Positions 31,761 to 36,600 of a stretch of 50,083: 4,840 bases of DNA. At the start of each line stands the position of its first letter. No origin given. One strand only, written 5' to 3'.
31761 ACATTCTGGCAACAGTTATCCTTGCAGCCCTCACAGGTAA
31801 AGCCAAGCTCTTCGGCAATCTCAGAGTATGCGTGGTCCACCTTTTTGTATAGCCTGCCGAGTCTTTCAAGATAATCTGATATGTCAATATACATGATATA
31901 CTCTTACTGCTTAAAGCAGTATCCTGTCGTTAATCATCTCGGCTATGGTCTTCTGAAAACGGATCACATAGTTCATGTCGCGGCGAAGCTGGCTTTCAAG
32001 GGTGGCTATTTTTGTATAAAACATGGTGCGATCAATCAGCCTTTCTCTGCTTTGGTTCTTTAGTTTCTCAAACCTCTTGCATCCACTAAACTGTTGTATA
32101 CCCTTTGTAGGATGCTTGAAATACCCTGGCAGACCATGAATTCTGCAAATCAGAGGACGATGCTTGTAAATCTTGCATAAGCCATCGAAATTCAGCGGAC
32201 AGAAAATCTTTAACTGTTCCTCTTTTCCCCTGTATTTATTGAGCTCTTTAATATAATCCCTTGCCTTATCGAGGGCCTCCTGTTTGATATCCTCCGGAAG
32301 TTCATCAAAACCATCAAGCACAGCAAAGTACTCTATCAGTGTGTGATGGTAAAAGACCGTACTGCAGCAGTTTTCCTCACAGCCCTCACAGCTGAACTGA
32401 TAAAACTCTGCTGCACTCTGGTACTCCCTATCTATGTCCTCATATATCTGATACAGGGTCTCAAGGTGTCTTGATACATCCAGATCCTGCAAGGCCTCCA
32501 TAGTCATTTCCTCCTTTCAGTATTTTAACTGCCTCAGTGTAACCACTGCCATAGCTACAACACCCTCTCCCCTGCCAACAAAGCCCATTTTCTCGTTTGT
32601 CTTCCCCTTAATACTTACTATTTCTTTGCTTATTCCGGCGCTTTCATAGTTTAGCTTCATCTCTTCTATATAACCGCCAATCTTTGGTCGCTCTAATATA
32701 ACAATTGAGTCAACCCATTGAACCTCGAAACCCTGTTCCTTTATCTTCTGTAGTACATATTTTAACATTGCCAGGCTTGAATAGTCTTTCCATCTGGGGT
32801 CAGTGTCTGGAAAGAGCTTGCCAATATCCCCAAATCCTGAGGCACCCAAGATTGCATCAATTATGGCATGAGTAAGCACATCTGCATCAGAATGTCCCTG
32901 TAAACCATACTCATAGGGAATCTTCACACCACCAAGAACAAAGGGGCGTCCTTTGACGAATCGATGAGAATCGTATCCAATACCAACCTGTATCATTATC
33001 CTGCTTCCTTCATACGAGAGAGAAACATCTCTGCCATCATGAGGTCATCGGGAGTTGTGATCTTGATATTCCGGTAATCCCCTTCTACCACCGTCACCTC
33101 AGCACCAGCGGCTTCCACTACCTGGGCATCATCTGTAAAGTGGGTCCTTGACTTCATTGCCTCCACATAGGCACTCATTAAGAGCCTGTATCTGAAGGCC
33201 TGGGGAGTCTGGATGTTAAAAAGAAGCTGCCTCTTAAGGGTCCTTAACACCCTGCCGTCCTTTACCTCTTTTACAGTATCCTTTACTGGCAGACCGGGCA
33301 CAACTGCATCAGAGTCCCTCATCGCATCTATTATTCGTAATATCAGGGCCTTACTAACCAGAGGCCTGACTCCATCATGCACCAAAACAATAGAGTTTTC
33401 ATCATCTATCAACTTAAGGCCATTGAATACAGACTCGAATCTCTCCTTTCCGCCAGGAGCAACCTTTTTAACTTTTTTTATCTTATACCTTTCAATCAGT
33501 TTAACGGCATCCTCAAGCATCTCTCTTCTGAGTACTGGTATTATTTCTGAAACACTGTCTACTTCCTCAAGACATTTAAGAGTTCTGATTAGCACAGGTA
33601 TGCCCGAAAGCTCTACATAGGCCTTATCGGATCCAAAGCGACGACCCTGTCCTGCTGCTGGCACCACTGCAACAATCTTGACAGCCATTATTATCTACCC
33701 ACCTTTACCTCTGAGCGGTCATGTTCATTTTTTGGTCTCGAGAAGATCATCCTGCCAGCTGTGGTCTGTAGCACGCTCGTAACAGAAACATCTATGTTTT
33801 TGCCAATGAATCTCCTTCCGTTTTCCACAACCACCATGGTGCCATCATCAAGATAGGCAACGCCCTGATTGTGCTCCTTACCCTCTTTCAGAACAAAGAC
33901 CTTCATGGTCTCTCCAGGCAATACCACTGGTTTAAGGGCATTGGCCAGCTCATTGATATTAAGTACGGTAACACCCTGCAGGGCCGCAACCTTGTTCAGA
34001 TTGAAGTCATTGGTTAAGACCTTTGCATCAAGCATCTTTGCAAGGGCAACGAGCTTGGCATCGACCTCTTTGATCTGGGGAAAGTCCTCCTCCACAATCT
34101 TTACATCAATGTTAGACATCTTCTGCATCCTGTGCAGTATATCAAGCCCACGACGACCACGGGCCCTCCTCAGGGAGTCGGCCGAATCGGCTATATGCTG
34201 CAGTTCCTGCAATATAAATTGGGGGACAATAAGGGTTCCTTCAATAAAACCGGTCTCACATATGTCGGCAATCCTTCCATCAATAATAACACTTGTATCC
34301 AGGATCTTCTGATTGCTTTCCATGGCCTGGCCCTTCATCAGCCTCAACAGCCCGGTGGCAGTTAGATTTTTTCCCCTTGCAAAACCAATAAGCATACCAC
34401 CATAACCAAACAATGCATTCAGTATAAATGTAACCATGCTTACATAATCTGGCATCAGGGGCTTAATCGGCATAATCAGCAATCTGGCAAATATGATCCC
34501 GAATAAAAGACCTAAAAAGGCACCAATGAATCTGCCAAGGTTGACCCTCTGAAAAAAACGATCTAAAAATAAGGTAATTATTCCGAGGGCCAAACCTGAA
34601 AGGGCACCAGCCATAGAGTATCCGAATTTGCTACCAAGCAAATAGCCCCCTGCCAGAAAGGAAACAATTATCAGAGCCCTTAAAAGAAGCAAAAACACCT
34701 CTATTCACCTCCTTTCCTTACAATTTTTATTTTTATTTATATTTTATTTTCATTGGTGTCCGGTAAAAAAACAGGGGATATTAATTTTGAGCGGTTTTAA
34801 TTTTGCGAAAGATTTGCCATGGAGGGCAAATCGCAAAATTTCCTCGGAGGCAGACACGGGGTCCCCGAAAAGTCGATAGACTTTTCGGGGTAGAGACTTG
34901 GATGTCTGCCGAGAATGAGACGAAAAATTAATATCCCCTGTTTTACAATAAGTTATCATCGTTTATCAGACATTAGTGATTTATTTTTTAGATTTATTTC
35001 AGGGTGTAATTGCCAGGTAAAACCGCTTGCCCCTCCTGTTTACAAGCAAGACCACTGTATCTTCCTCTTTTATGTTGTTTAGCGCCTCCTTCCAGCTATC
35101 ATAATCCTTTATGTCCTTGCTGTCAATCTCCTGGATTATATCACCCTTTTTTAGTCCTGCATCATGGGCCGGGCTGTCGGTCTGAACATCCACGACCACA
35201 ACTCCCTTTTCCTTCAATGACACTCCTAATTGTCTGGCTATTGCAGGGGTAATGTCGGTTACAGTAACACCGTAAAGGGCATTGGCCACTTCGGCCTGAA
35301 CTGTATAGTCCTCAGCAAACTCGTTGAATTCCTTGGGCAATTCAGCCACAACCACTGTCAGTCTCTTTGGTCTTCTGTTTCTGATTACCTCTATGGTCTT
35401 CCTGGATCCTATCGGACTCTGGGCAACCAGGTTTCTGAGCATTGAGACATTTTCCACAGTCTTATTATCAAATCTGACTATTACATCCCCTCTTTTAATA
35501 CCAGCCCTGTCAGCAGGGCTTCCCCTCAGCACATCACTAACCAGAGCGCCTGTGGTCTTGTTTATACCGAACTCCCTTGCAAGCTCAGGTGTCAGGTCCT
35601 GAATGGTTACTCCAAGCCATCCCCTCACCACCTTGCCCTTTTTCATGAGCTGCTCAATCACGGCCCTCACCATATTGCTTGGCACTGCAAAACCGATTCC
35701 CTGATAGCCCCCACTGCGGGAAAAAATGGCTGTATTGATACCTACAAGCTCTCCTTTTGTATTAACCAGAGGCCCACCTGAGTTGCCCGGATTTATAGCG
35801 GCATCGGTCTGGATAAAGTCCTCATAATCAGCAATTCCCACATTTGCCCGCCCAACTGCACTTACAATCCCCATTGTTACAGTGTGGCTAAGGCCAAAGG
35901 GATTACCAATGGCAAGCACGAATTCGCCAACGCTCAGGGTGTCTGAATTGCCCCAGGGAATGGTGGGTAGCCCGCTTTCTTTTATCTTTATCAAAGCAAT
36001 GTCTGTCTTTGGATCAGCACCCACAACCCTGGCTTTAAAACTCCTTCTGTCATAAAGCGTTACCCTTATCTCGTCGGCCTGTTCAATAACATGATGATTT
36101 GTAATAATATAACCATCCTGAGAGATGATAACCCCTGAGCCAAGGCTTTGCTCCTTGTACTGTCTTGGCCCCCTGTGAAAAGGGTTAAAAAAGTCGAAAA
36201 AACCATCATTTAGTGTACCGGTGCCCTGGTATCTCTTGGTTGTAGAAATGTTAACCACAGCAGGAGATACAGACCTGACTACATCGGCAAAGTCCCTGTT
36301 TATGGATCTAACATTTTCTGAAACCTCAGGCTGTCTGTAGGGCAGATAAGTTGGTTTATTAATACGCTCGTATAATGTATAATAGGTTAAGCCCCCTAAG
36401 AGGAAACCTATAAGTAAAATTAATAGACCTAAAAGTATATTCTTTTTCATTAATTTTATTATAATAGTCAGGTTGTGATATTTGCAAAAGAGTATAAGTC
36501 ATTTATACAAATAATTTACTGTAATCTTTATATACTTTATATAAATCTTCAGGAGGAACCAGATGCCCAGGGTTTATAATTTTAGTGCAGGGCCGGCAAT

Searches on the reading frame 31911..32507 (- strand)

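Call 39: search_protein_families(library=ncbifam, proteins=[window:31911-32507:-], max_evalue=1e-15)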
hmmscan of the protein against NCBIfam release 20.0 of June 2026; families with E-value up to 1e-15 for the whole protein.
window:31911-32507:- (198 aa): 0 families

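Call 41: search_protein_families(library=pfam, proteins=[window:31911-32507:-], max_evalue=0.001)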
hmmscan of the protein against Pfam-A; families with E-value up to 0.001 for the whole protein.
window:31911-32507:- (198 aa): 1 family
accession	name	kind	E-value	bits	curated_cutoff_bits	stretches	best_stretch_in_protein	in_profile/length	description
PF03692.20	CxxCxxCC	-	0.00044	21.3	23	0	40-124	2-69/85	Putative zinc- or iron-chelating domain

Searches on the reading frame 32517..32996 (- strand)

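Call 39: search_protein_families(library=ncbifam, proteins=[window:32517-32996:-], max_evalue=1e-15)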
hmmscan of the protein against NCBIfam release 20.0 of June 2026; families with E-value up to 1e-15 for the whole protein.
window:32517-32996:- (159 aa): 2 families
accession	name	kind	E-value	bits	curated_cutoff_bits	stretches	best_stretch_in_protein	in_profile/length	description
NF006899.0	PRK09382.1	equivalog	3.1e-59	201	417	1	2-156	226-381/387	bifunctional 2-C-methyl-D-erythritol 4-phosphate cytidylyltransferase/2-C-methyl-D-erythritol 2,4-cyclodiphosphate synthase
TIGR00151.1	ispF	equivalog_domain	7.1e-55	185.3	116.45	1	4-155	2-154/155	2-C-methyl-D-erythritol 2,4-cyclodiphosphate synthase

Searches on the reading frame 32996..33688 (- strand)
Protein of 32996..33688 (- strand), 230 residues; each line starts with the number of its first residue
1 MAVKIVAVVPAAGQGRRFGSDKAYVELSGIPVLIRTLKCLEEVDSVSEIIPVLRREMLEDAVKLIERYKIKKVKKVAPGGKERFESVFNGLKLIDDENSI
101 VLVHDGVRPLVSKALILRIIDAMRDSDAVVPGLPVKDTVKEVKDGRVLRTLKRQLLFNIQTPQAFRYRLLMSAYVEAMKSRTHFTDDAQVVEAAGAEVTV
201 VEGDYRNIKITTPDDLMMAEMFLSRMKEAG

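Call 39: search_protein_families(library=ncbifam, proteins=[window:32996-33688:-], max_evalue=1e-15)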
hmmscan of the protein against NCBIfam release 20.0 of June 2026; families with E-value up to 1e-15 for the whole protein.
window:32996-33688:- (230 aa): 5 families
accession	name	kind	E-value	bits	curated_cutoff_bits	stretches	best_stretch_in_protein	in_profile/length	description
TIGR00453.1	ispD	equivalog_domain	4.3e-68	229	181.3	1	6-223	1-219/219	2-C-methyl-D-erythritol 4-phosphate cytidylyltransferase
NF001186.0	PRK00155.2-3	equivalog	1.1e-66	224.5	253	1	4-224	4-223/224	2-C-methyl-D-erythritol 4-phosphate cytidylyltransferase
NF006899.0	PRK09382.1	equivalog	1.5e-51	175.7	417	1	4-227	6-224/387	bifunctional 2-C-methyl-D-erythritol 4-phosphate cytidylyltransferase/2-C-methyl-D-erythritol 2,4-cyclodiphosphate synthase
NF009924.0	PRK13385.1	subfamily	5.7e-47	160.2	342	1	8-223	6-223/230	2-C-methyl-D-erythritol 4-phosphate cytidylyltransferase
NF001183.0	PRK00155.1-3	subfamily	1.4e-36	126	166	1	5-226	2-234/237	D-ribitol-5-phosphate cytidylyltransferase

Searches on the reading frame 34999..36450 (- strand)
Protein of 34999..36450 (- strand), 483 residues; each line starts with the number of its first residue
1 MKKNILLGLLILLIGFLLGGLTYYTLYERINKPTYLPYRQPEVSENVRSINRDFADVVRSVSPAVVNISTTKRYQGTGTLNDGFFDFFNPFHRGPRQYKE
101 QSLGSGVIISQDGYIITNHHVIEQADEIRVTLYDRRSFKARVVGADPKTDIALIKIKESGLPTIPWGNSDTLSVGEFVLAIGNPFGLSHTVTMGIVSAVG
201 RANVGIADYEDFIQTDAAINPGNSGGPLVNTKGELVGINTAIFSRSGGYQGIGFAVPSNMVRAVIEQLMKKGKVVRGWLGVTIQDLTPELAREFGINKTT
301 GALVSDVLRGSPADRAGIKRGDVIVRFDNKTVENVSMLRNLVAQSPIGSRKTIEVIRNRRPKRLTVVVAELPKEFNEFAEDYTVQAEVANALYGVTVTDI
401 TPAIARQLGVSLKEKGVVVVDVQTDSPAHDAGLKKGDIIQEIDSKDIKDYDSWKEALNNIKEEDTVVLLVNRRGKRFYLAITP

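Call 39: search_protein_families(library=ncbifam, proteins=[window:34999-36450:-], max_evalue=1e-15)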
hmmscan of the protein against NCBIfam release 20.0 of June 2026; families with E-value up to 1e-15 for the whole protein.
window:34999-36450:- (483 aa): 13 families
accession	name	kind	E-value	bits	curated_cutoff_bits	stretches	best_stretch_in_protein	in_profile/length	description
TIGR02037.1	degP_htrA_DO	subfamily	1.1e-155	518.9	416.2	1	53-480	2-433/434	Do family serine endopeptidase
NF041521.1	HhoA_HhoB_HtrA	equivalog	2.6e-114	382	450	1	55-372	4-335/335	HhoA/HhoB/HtrA family serine endopeptidase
TIGR02038.1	protease_degS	equivalog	5.1e-102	341.6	422.95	1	43-372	36-350/351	outer membrane-stress sensor serine endopeptidase DegS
NF008189.1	PRK10942.1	equivalog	2.3e-101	339.6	720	1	96-479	107-474/477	serine endoprotease DegP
NF007526.1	PRK10139.1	equivalog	1.7e-98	330.2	756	1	53-368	41-359/456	serine endoprotease DegQ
NF008147.1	PRK10898.1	equivalog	3.4e-88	296.2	408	1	95-372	71-351/352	outer membrane-stress sensor serine endopeptidase DegS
NF047968.1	SerProtHtrA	equivalog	4.3e-86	289.5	470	1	97-366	82-355/357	serine protease HtrA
NF040960.1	MamE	equivalog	8.3e-72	242.7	800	1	44-269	64-294/659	magnetosome formation protease MamE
NF050055.1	SerProtHtrAMycob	equivalog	1.3e-66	225.6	800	1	99-367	224-497/502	serine protease HtrA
NF053637.1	SerProtHtrAspr2045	equivalog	1e-60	205.8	650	1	3-368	9-386/394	serine protease HtrA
NF040961.1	MamO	equivalog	6.9e-29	100.7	800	1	52-270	73-269/648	magnetosome protein MamO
NF033740.0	MarP_fam_protase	equivalog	9.6e-25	87.4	250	1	100-271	209-380/390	MarP family serine protease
NF041199.1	trx7_PDZ_seleno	equivalog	4.9e-16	58.6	300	0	296-481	199-388/390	Trx7/PDZ domain-containing (seleno)protein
